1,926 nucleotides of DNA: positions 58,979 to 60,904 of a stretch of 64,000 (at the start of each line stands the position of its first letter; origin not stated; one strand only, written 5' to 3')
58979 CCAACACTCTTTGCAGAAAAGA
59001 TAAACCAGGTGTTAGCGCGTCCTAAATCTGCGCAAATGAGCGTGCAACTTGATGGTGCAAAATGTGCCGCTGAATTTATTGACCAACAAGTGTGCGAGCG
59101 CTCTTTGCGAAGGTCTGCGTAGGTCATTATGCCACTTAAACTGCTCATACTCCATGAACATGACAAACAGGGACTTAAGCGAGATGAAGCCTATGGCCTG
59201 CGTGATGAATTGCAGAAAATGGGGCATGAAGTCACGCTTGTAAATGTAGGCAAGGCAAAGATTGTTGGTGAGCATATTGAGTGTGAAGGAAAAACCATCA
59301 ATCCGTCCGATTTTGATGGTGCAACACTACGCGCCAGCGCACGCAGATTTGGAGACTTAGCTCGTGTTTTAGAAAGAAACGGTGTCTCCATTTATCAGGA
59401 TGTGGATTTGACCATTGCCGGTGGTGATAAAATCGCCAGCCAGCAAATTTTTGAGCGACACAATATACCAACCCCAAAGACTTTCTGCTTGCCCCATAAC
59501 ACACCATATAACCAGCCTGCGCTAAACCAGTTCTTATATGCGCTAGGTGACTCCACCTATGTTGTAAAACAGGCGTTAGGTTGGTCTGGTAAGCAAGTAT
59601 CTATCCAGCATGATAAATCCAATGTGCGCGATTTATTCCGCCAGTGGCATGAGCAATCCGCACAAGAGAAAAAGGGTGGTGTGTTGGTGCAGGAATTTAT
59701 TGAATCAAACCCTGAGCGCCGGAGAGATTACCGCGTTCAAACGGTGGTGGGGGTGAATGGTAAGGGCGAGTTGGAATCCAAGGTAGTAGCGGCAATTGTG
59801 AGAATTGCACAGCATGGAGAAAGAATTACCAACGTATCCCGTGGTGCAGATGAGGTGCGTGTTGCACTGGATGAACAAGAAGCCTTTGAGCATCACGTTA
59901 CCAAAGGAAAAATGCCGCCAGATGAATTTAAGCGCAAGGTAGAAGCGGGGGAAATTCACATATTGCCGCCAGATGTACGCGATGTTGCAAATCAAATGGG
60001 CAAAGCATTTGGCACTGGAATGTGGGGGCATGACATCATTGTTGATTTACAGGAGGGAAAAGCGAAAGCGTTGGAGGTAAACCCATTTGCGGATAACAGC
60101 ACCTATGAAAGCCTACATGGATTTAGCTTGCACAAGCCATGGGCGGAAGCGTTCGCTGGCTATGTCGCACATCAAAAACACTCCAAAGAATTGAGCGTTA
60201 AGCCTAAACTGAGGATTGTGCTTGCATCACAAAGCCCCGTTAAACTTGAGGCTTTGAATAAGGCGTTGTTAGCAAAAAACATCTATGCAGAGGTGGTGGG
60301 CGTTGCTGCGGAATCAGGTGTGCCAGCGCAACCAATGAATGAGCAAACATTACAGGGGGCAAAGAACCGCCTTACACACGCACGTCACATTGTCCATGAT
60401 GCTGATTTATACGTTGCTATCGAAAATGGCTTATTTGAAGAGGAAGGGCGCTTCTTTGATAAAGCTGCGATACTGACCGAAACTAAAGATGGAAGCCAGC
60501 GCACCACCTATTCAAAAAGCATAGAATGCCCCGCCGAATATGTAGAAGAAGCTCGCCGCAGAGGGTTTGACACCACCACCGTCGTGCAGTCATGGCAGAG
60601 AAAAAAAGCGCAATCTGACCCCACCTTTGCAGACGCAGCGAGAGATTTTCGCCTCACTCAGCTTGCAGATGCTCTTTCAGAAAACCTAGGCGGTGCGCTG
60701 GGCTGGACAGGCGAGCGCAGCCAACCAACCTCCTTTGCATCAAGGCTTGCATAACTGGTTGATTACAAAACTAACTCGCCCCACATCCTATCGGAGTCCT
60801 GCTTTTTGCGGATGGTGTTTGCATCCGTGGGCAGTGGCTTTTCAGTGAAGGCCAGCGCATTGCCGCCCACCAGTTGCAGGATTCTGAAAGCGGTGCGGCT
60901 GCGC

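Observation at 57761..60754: Island cargo operon: GT-B glycosyltransferase plus ATP-grasp::YjjX-NTPase fusion, candidate undescribed system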

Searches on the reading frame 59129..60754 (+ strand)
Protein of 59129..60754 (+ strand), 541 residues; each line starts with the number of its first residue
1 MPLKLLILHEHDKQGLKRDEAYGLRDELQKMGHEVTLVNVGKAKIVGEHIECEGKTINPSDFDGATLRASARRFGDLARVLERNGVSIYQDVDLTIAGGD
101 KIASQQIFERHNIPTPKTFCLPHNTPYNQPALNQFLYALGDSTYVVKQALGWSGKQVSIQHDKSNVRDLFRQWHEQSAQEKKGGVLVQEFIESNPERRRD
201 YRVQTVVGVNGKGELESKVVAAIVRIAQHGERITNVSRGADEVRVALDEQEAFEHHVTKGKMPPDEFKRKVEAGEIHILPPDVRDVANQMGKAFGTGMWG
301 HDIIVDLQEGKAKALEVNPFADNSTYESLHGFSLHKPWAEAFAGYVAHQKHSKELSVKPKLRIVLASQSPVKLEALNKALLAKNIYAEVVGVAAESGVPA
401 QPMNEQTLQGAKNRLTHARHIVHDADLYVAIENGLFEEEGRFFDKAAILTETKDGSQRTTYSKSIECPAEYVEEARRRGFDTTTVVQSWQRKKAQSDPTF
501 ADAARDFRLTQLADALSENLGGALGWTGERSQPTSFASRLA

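Call 4: search_protein_families(library=pfam, proteins=[window:59129-60754:+], max_evalue=0.01)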
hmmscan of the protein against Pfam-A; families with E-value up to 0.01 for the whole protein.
window:59129-60754:+ (541 aa): 6 families
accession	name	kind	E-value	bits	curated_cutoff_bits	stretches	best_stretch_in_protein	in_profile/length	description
PF01931.24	NTPase_I-T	-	2.7e-20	73.3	25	1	366-490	1-124/162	Protein of unknown function DUF84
PF08443.16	RimK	-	5.3e-09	36.4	21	1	100-251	3-131/188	RimK-like ATP-grasp domain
PF14398.11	ATPgrasp_YheCD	-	1.8e-05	24.5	26.8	1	158-250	84-171/255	YheC/D like ATP-grasp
PF14397.11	ATPgrasp_ST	-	0.00022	21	31.4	1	99-256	20-191/278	Sugar-transfer associated ATP-grasp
PF02655.19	ATP-grasp_3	-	0.00072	20.1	23.2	0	100-195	3-73/160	ATP-grasp domain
PF02955.21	GSH-S_ATP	-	0.0044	16.9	23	1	131-251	23-128/175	Prokaryotic glutathione synthetase, ATP-grasp domain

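Call 5: search_protein_families(library=ncbifam, proteins=[window:59129-60754:+], max_evalue=0.01)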
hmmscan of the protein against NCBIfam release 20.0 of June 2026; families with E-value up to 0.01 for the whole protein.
window:59129-60754:+ (541 aa): 12 families
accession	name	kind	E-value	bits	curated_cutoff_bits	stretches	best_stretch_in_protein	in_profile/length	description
TIGR00768.1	rimK_fam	subfamily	1.1e-21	77.5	143.4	1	17-251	9-218/276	RimK family alpha-L-glutamate ligase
TIGR00258.1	TIGR00258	equivalog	6.4e-17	62.2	117.1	1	366-481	2-115/168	inosine/xanthosine triphosphatase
TIGR02144.1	LysX_arch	equivalog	1.1e-16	60.7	275.6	1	18-249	9-215/281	lysine biosynthesis protein LysX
NF003459.0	PRK05074.1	equivalog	1.6e-16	60.5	175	1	361-458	5-103/176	inosine/xanthosine triphosphatase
NF040720.1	MptN_Meth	equivalog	2e-14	53.3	350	1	24-250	17-230/291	tetrahydromethanopterin:alpha-L-glutamate ligase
NF003039.0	PRK03941.1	equivalog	3.2e-12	46.6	199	1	362-442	2-81/176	NTPase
NF002250.0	PRK01170.1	subfamily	2.3e-07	30.6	489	1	360-477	149-265/322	bifunctional pantetheine-phosphate adenylyltransferase/NTP phosphatase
NF002850.0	PRK03114.1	equivalog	1.1e-06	28.4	199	1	362-491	2-126/169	DUF84 family protein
NF053643.1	Ddl_archaea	equivalog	5.8e-06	25.5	500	1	98-176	104-174/367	putative pseudomurein biosynthesis ATP-grasp protein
NF009110.0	PRK12458.1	subfamily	8.7e-06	24.9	408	1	77-251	107-269/349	glutathione synthetase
NF038074.1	fam_STM4014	hypoth_equivalog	0.005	16.2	175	0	71-152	87-166/349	STM4014 family protein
NF003573.0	PRK05246.1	equivalog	0.0064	15.3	272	0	133-251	148-251/316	glutathione synthase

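Call 6: find_homologous_proteins(query=window:59129-60754:+, max_evalue=0.001)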
Query window:59129-60754:+ (541 aa): 6 proteins with E <= 0.001 among 8000 candidates.
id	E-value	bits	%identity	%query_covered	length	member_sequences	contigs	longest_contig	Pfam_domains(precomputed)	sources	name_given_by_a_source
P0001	0.0e+0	1225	100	100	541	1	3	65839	PF14398.12,PF01931.26,PF08443.17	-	-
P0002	1.4e-90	323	46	65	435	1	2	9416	PF14397.12,PF08443.17,PF02655.20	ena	-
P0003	2.1e-87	312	45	69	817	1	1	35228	PF14397.12,PF08443.17,PF02655.20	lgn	-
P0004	5.4e-85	304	44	67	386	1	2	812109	PF14397.12,PF14398.12,PF08443.17,PF02655.20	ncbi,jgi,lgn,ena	jgi:glutathione synthase/RimK-type ligase-like ATP-grasp enzyme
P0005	2.4e-71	259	41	64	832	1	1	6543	PF04101.23,PF08443.17,PF02655.20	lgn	-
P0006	5.5e-32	129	45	31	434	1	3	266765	PF00156.34,PF01931.26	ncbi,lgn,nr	ncbi:MAG: DUF84 family protein [Gammaproteobacteria bacterium]|nr:DUF84 family protein [Gammaproteob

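Call 7: find_related_loci(query=window:59129-60754:+, collection=genome_contigs, flank=10000)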
Query window:59129-60754:+ (541 aa) in genome_contigs; peptide patterns used: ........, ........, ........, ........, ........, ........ (x = any residue, [..] = any of these).
44 stretches matched a pattern, but none encodes a relative of the query by tblastn (E <= 1e-3).

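Call 9: find_encoding_contigs(protein=P0004, flank=10000, max_places=4)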
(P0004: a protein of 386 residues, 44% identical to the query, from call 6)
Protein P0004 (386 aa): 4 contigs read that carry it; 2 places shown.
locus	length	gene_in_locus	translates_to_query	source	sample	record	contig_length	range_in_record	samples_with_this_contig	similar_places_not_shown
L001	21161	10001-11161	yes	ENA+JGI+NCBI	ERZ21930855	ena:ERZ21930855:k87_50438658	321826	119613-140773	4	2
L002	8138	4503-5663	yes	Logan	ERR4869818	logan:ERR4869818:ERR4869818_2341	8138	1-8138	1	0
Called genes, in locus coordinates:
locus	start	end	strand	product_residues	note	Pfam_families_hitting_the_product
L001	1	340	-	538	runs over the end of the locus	PF01266:DAO (faint), PF28550:DUF8436, PF07992:Pyr_redox_2 (faint), PF01134:GIDA (faint), PF03486:HI0933_like (faint), PF13738:Pyr_redox_3 (weak), PF21688:FAD-depend_C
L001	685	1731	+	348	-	-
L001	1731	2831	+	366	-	-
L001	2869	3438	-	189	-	-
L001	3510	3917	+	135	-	-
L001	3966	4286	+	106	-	-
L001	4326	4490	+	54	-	-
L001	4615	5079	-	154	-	-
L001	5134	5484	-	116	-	PF22324:HTH_91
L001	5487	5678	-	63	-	-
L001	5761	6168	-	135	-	-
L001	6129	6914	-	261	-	-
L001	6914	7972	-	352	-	PF00589:Phage_integrase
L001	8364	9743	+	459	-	-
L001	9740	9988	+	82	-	-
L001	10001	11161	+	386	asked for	PF14397:ATPgrasp_ST (faint), PF02655:ATP-grasp_3 (faint), PF08443:RimK, PF14398:ATPgrasp_YheCD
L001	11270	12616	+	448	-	-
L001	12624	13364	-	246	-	-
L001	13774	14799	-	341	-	PF03486:HI0933_like (faint), PF07992:Pyr_redox_2, PF13738:Pyr_redox_3, PF00070:Pyr_redox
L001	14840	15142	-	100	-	PF01740:STAS, PF13466:STAS_2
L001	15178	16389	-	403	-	PF00015:MCPsignal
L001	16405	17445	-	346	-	PF00072:Response_reg, PF01339:CheB_methylest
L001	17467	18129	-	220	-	PF03975:CheD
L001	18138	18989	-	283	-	PF03705:CheR_N, PF01739:CheR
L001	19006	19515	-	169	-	PF01584:CheW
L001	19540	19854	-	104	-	PF01584:CheW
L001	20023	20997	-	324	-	PF03193:RsgA_GTPase (faint), PF00025:Arf (faint), PF00009:GTP_EFTU, PF01926:MMR_HSR1, PF02421:FeoB_N, PF04548:AIG1, PF10662:PduV-EutP (weak), PF07650:KH_2, +2 more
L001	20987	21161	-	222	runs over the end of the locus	PF14622:Ribonucleas_3_3, PF00636:Ribonuclease_3, PF00035:dsrm, PF14709:DND1_DSRM (faint)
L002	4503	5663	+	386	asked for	PF14397:ATPgrasp_ST (faint), PF02655:ATP-grasp_3 (faint), PF08443:RimK, PF14398:ATPgrasp_YheCD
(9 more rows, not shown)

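Call 10: find_encoding_contigs(protein=P0003, flank=10000, max_places=4)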
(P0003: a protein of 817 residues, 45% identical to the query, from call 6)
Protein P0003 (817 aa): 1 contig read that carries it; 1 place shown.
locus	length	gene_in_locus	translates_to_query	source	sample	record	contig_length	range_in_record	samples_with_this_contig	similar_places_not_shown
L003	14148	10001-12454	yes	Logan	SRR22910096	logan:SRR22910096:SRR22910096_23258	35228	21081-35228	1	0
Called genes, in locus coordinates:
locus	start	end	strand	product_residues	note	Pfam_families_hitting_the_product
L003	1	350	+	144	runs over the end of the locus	-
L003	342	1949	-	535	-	-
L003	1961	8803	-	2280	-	PF01368:DHH, PF02272:DHHA1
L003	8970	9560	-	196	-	PF13532:2OG-FeII_Oxy_2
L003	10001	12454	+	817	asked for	PF02655:ATP-grasp_3 (faint), PF08443:RimK, PF14397:ATPgrasp_ST (weak)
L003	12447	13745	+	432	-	PF04101:Glyco_tran_28_C, PF13528:Glyco_trans_1_3 (weak)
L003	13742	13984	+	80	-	-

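Call 11: find_encoding_contigs(protein=P0005, flank=10000, max_places=4)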
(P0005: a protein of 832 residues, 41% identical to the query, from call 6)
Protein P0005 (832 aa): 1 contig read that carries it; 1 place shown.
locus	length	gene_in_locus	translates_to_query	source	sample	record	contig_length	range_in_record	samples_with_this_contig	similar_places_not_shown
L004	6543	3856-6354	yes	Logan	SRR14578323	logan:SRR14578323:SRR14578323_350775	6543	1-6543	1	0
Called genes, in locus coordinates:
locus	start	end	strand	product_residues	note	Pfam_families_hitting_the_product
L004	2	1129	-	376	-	?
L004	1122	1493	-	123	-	PF01807:Zn_ribbon_DnaG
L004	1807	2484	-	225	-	-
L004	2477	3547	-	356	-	PF00589:Phage_integrase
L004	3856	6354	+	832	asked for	PF02655:ATP-grasp_3 (faint), PF04101:Glyco_tran_28_C (weak), PF08443:RimK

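Call 12: find_encoding_contigs(protein=P0002, flank=10000, max_places=4)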
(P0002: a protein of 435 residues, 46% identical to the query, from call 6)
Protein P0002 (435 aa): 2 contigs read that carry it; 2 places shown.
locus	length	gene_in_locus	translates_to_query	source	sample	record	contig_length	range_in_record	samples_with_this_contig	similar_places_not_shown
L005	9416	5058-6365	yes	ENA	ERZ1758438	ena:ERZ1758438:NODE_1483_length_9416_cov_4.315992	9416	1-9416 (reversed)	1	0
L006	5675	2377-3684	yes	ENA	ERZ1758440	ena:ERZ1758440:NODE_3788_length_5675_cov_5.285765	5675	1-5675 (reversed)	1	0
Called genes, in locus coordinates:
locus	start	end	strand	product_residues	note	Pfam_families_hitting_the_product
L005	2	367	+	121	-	?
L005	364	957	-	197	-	PF13350:Y_phosphatase3, PF04273:BLH_phosphatase (faint), PF22741:PTP-NADK, PF22784:PTP-SAK, PF22785:Tc-R-P (weak), PF00782:DSPc (weak)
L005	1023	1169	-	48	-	-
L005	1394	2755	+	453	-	-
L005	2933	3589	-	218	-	PF00239:Resolvase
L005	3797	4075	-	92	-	-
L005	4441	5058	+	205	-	-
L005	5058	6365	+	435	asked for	PF14397:ATPgrasp_ST (weak), PF02655:ATP-grasp_3 (faint), PF08443:RimK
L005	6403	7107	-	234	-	-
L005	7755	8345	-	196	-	PF03167:UDG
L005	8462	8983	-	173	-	PF04224:DUF417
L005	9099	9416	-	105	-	?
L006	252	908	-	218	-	PF00239:Resolvase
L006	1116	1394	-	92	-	-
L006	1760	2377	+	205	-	-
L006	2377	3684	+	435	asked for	PF14397:ATPgrasp_ST (weak), PF02655:ATP-grasp_3 (faint), PF08443:RimK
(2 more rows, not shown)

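Call 13: find_encoding_contigs(protein=P0006, flank=10000, max_places=4)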
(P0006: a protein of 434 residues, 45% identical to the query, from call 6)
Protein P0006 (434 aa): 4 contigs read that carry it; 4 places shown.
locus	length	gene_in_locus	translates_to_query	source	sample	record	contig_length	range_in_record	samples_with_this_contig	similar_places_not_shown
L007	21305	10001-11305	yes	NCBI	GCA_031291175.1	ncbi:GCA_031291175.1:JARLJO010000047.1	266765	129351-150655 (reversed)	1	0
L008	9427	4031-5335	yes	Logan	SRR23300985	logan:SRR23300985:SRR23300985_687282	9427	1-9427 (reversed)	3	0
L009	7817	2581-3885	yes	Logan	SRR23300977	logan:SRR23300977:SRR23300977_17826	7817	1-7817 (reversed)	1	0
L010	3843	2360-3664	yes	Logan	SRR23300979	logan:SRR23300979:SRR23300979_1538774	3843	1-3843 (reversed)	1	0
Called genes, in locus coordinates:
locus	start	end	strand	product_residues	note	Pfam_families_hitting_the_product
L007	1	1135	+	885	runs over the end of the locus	PF00675:Peptidase_M16, PF05193:Peptidase_M16_C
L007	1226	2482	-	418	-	PF07690:MFS_1, PF00083:Sugar_tr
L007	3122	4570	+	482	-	PF02805:Ada_Zn_binding, PF00165:HTH_AraC (faint), PF12833:HTH_18, PF06029:AlkA_N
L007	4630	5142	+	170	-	PF02870:Methyltransf_1N, PF01035:DNA_binding_1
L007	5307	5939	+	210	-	PF03734:YkuD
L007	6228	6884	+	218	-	PF04940:BLUF, PF00196:GerE, PF08281:Sigma70_r4_2 (weak)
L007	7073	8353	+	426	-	-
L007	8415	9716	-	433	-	-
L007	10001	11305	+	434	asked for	PF00156:Pribosyltran (weak), PF01931:NTPase_I-T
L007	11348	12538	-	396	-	-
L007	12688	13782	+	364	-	PF14341:PilX_N (weak)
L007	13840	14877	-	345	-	PF13200:DUF4015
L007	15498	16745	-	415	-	PF00109:ketoacyl-synt, PF00108:Thiolase_N (weak), PF02801:Ketoacyl-synt_C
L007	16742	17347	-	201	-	PF00440:TetR_N, PF16925:TetR_C_13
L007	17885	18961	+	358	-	PF01734:Patatin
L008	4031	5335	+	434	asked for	PF00156:Pribosyltran (weak), PF01931:NTPase_I-T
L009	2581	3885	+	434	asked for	PF00156:Pribosyltran (weak), PF01931:NTPase_I-T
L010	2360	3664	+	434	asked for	PF00156:Pribosyltran (weak), PF01931:NTPase_I-T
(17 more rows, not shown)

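Call 14: find_encoding_contigs(protein=P0001, flank=10000, max_places=4)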
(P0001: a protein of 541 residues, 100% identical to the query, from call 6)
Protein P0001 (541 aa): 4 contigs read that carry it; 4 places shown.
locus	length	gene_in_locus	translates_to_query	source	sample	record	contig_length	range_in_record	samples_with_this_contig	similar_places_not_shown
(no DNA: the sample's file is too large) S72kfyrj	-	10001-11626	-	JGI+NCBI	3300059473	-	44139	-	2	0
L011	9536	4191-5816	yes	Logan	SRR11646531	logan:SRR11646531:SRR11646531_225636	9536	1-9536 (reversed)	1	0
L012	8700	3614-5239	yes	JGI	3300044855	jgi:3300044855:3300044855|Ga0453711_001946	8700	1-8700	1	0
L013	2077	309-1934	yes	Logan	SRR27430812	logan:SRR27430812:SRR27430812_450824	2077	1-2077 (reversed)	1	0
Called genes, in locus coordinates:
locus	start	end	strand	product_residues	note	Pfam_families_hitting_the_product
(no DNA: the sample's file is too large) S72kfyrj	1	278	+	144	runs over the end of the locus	PF00072:Response_reg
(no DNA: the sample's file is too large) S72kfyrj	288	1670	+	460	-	PF00072:Response_reg, PF00990:GGDEF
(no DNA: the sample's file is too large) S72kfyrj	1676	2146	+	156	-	PF03652:RuvX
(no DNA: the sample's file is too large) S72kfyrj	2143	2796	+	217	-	PF13637:Ank_4 (faint)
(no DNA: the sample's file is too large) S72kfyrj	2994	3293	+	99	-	-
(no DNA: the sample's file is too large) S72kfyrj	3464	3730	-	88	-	PF10073:GapR_DNA-bd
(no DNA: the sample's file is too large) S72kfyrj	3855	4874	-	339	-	PF00892:EamA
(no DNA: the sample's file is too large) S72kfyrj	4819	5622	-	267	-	PF08032:SpoU_sub_bind, PF00588:SpoU_methylase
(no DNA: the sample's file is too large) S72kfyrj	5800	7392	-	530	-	PF00239:Resolvase, PF13408:Zn_ribbon_recom (weak)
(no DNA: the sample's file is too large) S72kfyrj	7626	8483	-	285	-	PF10055:DUF2292 (faint)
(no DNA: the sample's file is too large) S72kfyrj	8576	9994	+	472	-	PF13579:Glyco_trans_4_4 (faint), PF04101:Glyco_tran_28_C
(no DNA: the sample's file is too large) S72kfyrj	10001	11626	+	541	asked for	PF08443:RimK, PF14398:ATPgrasp_YheCD (faint), PF01931:NTPase_I-T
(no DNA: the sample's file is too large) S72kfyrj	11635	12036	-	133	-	-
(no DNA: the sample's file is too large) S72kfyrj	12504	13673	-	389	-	PF07596:SBP_bac_10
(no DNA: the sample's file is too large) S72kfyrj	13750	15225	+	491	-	PF13231:PMT_2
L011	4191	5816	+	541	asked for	PF08443:RimK, PF14398:ATPgrasp_YheCD (faint), PF01931:NTPase_I-T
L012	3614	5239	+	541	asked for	PF08443:RimK, PF14398:ATPgrasp_YheCD (faint), PF01931:NTPase_I-T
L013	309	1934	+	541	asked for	PF08443:RimK, PF14398:ATPgrasp_YheCD (faint), PF01931:NTPase_I-T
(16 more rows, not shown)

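Call 18: search_protein_families(library=padloc, proteins=[window:59129-60754:+, P0003, L001:9740-9988:+, L001:11270-12616:+, L001:12624-13364:-, P0006], max_evalue=0.01)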
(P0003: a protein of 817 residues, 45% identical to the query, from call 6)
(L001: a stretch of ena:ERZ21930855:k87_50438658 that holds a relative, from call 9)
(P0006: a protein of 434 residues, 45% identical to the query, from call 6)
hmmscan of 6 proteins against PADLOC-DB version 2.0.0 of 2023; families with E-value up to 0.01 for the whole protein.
window:59129-60754:+ (541 aa): 0 families

P0003 (817 aa): 0 families

L001:9740-9988:+ (82 aa): 0 families

L001:11270-12616:+ (448 aa): 0 families

L001:12624-13364:- (246 aa): 0 families

P0006 (434 aa): 1 family
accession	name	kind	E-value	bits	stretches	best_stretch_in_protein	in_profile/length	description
PDLC03962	ShosT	-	0.0002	19.3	1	153-200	159-203/237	-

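Call 19: search_protein_families(library=phrogs, proteins=[window:59129-60754:+, L001:9740-9988:+, L001:11270-12616:+, L001:12624-13364:-], max_evalue=0.01)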
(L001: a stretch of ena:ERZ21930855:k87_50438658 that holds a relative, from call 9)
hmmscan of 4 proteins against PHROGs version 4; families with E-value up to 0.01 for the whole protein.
window:59129-60754:+ (541 aa): 0 families

L001:9740-9988:+ (82 aa): 0 families

L001:11270-12616:+ (448 aa): 0 families

L001:12624-13364:- (246 aa): 2 families
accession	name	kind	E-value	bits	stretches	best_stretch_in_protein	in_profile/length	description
phrog_3745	-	unknown function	0.0036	17.9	0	8-39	6-37/73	-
phrog_13790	-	DNA, RNA and nucleotide metabolism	0.0085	17.2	0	100-176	64-142/145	DNA ligase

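Call 20: search_protein_families(library=pfam, proteins=[L001:9740-9988:+, L003:13742-13984:+, L001:11270-12616:+, L001:12624-13364:-, L005:6403-7107:-, L003:12447-13745:+, L001:8364-9743:+, L001:6129-6914:-, L004:1807-2484:-, L004:2-1129:-], max_evalue=0.05)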
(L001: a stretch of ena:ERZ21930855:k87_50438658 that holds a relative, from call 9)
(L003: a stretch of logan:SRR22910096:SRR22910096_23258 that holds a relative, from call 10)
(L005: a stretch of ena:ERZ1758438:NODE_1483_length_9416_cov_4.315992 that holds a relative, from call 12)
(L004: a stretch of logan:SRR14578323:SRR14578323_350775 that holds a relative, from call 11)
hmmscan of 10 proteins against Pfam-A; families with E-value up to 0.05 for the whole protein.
L001:9740-9988:+ (82 aa): 0 families

L003:13742-13984:+ (80 aa): 0 families

L001:11270-12616:+ (448 aa): 0 families

L001:12624-13364:- (246 aa): 1 family
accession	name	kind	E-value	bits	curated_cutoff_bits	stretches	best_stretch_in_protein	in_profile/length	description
PF11831.13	Myb_Cef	-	0.033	14.2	27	1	119-172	57-108/230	pre-mRNA splicing factor component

L005:6403-7107:- (234 aa): 0 families

L003:12447-13745:+ (432 aa): 3 families
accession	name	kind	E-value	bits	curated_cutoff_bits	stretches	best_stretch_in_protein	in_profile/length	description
PF04101.22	Glyco_tran_28_C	-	1.9e-08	35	22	1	284-365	54-135/166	Glycosyltransferase family 28 C-terminal domain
PF13528.12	Glyco_trans_1_3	-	8.6e-06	25.6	25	1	289-358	242-308/322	Glycosyl transferase family 1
PF15659.11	Toxin-JAB1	-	0.048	14.6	21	0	386-422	1-37/87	JAB-like toxin 1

L001:8364-9743:+ (459 aa): 2 families
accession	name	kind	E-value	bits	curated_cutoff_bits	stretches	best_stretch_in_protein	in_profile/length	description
PF04101.22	Glyco_tran_28_C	-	0.00038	21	22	1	322-398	67-146/166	Glycosyltransferase family 28 C-terminal domain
PF13528.12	Glyco_trans_1_3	-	0.00043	20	25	0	270-390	199-319/322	Glycosyl transferase family 1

L001:6129-6914:- (261 aa): 1 family
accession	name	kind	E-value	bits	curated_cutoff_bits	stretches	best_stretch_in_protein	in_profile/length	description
PF03801.18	Ndc80_HEC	-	0.0085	16.2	25.1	1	5-102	29-99/147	HEC/Ndc80p family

L004:1807-2484:- (225 aa): 0 families

L004:2-1129:- (376 aa): 5 families
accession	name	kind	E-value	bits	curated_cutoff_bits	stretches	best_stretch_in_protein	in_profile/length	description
PF13481.12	AAA_25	-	5.5e-26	91.8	27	1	227-374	21-169/195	AAA domain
PF06745.19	ATPase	-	8.1e-05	22.5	26.6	1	234-361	14-132/231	KaiC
PF03796.21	DnaB_C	-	0.00024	21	27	1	239-322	19-89/255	DnaB-like helicase C terminal domain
PF13155.12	Toprim_2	-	0.0059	17.4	22.1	1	117-169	21-73/88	Toprim-like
PF01751.28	Toprim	-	0.019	15.6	23.1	1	92-163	2-81/96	Toprim domain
